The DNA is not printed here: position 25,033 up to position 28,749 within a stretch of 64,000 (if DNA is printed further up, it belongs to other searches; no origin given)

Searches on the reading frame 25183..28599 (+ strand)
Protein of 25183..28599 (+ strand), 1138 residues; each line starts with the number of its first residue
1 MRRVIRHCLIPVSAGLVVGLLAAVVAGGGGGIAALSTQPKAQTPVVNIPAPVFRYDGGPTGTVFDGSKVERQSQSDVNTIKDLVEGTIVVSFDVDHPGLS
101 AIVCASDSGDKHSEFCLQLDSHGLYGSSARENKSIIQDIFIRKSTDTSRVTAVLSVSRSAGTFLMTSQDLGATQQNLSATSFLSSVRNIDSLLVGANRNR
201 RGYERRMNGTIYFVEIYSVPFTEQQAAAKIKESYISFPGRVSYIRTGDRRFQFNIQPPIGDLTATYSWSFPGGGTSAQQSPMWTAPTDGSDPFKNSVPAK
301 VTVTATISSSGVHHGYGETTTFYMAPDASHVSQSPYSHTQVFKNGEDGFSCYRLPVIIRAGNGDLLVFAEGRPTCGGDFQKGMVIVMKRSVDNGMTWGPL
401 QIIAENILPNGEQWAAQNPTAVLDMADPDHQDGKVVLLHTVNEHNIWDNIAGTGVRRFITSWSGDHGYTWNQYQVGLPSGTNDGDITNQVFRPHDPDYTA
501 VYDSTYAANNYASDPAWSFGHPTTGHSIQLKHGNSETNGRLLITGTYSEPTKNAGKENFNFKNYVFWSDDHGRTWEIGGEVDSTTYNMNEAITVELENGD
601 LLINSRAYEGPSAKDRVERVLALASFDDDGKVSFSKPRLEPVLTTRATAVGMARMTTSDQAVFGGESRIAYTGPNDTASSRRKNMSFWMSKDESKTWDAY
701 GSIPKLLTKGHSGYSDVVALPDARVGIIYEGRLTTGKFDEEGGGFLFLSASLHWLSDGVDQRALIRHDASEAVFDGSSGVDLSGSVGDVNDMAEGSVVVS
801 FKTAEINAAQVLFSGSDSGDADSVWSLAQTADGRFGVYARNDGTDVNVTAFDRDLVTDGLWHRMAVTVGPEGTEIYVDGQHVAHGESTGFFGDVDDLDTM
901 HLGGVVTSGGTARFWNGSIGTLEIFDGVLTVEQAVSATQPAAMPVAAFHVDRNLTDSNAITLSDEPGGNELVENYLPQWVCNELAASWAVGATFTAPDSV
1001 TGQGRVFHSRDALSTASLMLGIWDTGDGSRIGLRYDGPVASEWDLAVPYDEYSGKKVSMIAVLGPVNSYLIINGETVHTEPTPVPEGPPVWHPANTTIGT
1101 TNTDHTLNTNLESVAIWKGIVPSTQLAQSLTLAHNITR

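Call 10: search_protein_families(library=pfam, proteins=[window:25183-28599:+], max_evalue=0.001)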
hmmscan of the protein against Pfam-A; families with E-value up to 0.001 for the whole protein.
window:25183-28599:+ (1138 aa): 5 families
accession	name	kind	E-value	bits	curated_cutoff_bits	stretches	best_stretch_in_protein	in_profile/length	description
PF13385.13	Laminin_G_3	-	3.2e-14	53.8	27.6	1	792-933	16-149/151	Concanavalin A-like lectin/glucanases superfamily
PF02973.23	Sialidase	-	3.5e-14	53.2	26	1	790-938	28-185/189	Sialidase, N-terminal domain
PF13088.12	BNR_2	-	3.1e-12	46.9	31.4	1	363-727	1-277/277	BNR repeat-like domain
PF24316.1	Tli3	-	7.8e-07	29.9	27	0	534-589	57-113/129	T6SS Tli3 immunity protein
PF02210.31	Laminin_G_2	-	3.6e-05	24.7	22.9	1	830-905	25-99/126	Laminin G domain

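Call 11: search_protein_families(library=padloc, proteins=[window:25183-28599:+], max_evalue=0.00001)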
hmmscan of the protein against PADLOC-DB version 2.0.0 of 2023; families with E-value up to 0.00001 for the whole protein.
window:25183-28599:+ (1138 aa): 0 families
